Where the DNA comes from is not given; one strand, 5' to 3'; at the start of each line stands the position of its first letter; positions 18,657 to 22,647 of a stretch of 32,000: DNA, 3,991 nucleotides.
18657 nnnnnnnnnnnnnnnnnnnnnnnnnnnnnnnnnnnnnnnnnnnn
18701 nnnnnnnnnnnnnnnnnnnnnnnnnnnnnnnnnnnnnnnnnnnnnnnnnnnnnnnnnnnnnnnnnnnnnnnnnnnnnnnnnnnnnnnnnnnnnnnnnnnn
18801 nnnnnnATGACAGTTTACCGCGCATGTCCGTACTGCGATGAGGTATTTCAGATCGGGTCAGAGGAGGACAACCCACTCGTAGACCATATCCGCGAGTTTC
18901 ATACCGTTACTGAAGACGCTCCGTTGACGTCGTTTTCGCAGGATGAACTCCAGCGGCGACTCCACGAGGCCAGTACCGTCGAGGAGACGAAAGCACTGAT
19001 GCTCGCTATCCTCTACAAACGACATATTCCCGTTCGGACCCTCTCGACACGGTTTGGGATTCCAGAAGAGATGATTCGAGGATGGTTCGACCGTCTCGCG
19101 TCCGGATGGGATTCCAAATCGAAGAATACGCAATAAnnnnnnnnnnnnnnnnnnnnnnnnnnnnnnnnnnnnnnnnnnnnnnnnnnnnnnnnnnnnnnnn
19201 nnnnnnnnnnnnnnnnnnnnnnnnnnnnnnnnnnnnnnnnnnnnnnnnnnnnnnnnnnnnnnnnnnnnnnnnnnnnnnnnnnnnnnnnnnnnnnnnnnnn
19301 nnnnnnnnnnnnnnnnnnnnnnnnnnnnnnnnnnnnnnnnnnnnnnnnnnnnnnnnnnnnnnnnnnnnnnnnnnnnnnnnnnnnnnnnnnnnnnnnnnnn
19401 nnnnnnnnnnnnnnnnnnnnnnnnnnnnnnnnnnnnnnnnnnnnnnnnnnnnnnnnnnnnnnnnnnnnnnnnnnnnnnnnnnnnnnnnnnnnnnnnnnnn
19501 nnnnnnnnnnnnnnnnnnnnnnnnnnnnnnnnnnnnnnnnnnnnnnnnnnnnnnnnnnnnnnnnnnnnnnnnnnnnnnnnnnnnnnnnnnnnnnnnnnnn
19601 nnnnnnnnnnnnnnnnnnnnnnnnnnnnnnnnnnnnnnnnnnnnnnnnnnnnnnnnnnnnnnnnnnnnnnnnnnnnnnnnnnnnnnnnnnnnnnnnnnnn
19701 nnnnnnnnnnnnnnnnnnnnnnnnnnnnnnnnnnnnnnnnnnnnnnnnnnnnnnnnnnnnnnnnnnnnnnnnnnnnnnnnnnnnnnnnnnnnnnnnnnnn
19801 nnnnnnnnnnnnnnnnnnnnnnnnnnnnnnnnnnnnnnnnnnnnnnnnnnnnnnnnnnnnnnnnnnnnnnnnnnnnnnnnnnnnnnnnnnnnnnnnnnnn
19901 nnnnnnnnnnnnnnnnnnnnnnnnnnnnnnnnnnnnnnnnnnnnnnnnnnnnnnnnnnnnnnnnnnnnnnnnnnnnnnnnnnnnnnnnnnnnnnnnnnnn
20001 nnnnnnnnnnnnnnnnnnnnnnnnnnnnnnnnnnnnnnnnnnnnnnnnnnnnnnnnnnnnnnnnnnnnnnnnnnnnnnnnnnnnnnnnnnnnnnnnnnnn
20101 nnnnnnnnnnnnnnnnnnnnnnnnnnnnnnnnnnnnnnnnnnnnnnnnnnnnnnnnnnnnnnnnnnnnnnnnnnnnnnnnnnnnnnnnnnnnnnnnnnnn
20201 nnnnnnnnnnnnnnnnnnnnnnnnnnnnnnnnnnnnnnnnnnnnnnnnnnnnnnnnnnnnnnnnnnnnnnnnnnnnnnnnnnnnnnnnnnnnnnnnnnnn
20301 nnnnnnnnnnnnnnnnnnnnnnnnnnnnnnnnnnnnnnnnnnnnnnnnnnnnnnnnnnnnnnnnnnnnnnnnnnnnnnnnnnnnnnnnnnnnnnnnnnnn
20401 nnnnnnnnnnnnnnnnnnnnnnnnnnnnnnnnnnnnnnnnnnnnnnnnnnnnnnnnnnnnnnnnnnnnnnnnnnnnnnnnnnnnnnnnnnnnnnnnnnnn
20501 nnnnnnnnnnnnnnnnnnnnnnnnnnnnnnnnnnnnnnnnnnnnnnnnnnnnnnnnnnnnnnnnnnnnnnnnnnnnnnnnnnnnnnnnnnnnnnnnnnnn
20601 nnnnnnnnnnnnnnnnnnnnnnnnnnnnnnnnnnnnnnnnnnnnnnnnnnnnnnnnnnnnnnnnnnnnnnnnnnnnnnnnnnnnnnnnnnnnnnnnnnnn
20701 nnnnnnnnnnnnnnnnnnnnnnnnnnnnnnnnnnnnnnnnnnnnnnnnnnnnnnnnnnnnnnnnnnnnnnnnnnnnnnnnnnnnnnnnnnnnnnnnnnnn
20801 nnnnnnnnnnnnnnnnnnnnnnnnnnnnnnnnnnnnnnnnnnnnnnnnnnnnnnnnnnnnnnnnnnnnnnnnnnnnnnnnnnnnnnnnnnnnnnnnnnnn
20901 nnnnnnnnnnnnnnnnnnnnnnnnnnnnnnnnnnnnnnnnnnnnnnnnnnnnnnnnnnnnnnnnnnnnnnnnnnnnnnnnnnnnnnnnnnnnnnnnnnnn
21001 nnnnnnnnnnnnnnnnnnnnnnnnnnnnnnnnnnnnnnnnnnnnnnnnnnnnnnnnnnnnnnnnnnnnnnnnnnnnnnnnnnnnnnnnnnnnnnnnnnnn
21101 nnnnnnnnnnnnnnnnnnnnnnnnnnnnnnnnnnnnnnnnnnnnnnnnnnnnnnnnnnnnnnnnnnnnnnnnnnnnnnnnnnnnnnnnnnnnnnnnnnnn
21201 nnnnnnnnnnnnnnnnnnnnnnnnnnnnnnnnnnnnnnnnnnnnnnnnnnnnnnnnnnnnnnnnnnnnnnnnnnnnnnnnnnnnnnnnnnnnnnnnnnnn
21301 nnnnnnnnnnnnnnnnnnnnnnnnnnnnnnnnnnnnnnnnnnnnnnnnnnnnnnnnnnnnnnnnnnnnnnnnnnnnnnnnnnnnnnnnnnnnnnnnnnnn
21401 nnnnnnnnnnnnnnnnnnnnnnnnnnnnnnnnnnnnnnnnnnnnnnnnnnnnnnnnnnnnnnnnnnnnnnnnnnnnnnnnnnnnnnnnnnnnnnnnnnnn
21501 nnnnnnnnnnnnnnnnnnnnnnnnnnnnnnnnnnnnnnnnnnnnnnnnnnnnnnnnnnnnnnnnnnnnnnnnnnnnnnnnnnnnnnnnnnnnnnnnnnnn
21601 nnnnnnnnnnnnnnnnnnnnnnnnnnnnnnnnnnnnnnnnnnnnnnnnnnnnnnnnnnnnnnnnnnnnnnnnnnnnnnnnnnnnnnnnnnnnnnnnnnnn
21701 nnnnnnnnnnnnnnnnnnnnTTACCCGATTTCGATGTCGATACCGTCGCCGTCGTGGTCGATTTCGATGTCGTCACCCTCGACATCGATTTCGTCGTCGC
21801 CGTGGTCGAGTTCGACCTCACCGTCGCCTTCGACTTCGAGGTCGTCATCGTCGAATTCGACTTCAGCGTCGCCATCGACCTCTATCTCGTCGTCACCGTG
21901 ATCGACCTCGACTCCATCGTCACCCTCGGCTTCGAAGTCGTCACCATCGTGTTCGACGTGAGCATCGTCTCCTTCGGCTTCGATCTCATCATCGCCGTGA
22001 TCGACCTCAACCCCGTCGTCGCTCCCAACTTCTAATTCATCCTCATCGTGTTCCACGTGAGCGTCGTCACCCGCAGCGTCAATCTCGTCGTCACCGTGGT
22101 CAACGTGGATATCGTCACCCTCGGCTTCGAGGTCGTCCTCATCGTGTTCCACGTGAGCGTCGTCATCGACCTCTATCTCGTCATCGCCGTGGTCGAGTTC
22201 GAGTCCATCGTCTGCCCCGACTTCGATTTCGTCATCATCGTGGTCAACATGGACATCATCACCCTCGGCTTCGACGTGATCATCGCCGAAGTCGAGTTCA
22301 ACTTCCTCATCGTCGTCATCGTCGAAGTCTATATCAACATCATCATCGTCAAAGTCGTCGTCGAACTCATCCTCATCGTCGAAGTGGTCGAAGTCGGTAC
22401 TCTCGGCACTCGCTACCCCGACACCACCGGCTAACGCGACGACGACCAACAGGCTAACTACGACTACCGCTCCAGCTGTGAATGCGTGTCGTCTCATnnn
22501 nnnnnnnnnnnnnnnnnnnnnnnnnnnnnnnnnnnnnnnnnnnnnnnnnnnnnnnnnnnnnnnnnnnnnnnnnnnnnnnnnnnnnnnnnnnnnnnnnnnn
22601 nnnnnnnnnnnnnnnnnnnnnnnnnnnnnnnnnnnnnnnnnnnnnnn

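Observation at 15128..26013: Cluster of signal-peptide-bearing hyper-acidic strand-turn repeat proteins that I cannot place in any named family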

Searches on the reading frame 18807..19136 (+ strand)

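Call 11: search_protein_families(library=pfam, proteins=[window:18807-19136:+], max_evalue=0.01)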
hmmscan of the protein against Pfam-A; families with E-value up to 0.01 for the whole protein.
window:18807-19136:+ (109 aa): 0 families

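Call 69: search_protein_families(library=pfam, proteins=[window:18807-19136:+], max_evalue=5)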
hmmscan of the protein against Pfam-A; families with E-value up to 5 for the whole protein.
window:18807-19136:+ (109 aa): 4 families
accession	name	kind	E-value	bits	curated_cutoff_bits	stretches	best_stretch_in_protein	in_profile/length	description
PF05605.18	zf-Di19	-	0.037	14.7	27.5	1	6-36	4-29/54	Drought induced 19 protein (Di19), zinc-binding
PF18112.7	Zn-C2H2_12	-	0.07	14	23.2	1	5-28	1-23/27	Autophagy receptor zinc finger-C2H2 domain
PF23223.1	zf-C2H2_ZNF462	-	0.22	11.7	27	1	10-34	9-29/31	Zinc finger protein 462, C2H2 zinc finger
PF25214.1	HVO_B0008_N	-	2.3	8.6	27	1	6-35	3-30/38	HVO_B0008 N-terminal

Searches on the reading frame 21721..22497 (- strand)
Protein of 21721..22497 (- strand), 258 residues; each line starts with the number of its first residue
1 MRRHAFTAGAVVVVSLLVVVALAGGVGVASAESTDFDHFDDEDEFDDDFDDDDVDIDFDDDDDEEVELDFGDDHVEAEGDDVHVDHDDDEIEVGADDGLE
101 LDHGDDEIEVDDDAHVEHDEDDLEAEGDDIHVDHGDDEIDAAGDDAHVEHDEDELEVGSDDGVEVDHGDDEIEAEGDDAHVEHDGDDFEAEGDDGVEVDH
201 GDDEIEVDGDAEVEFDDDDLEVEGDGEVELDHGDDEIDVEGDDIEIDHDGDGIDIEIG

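Call 9: search_protein_families(library=pfam, proteins=[window:21721-22497:-], max_evalue=1)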
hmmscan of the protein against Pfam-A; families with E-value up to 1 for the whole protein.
window:21721-22497:- (258 aa): 4 families
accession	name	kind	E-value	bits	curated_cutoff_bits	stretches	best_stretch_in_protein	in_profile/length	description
PF10106.14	DUF2345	-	0.0058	16.9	30.7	0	199-250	83-136/151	Uncharacterized protein conserved in bacteria (DUF2345)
PF12059.13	DUF3540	-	0.011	16.1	27.9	0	204-248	63-106/199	Protein of unknown function (DUF3540)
PF03633.20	Glyco_hydro_65C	-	0.087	13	22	0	81-110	33-62/62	Glycosyl hydrolase family 65, C-terminal domain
PF23886.1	DUF7239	-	0.98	10.1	24.6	0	206-229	73-96/112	Family of unknown function (DUF7239)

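Call 10: search_protein_families(library=ncbifam, proteins=[window:21721-22497:-], max_evalue=1)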
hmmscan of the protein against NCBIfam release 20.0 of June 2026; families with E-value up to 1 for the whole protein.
window:21721-22497:- (258 aa): 2 families
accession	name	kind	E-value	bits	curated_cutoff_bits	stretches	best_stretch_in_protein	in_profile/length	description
NF041249.1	T6SS_TssI_Fran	equivalog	0.0073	16.3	100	2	49-181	8-132/163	type VI secretion system tip protein TssI/VgrG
NF053611.1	YiaD_Gzip_OmpA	equivalog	0.032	13.9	175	0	190-231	80-122/206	YiaD family glycine zipper/OmpA-like lipoprotein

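Call 102: search_protein_families(library=padloc, proteins=[window:21721-22497:-], max_evalue=0.01)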
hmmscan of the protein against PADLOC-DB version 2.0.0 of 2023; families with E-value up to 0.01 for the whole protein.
window:21721-22497:- (258 aa): 0 families

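Call 103: search_protein_families(library=phrogs, proteins=[window:21721-22497:-], max_evalue=0.01)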
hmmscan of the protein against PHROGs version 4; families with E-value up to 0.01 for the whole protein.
window:21721-22497:- (258 aa): 0 families
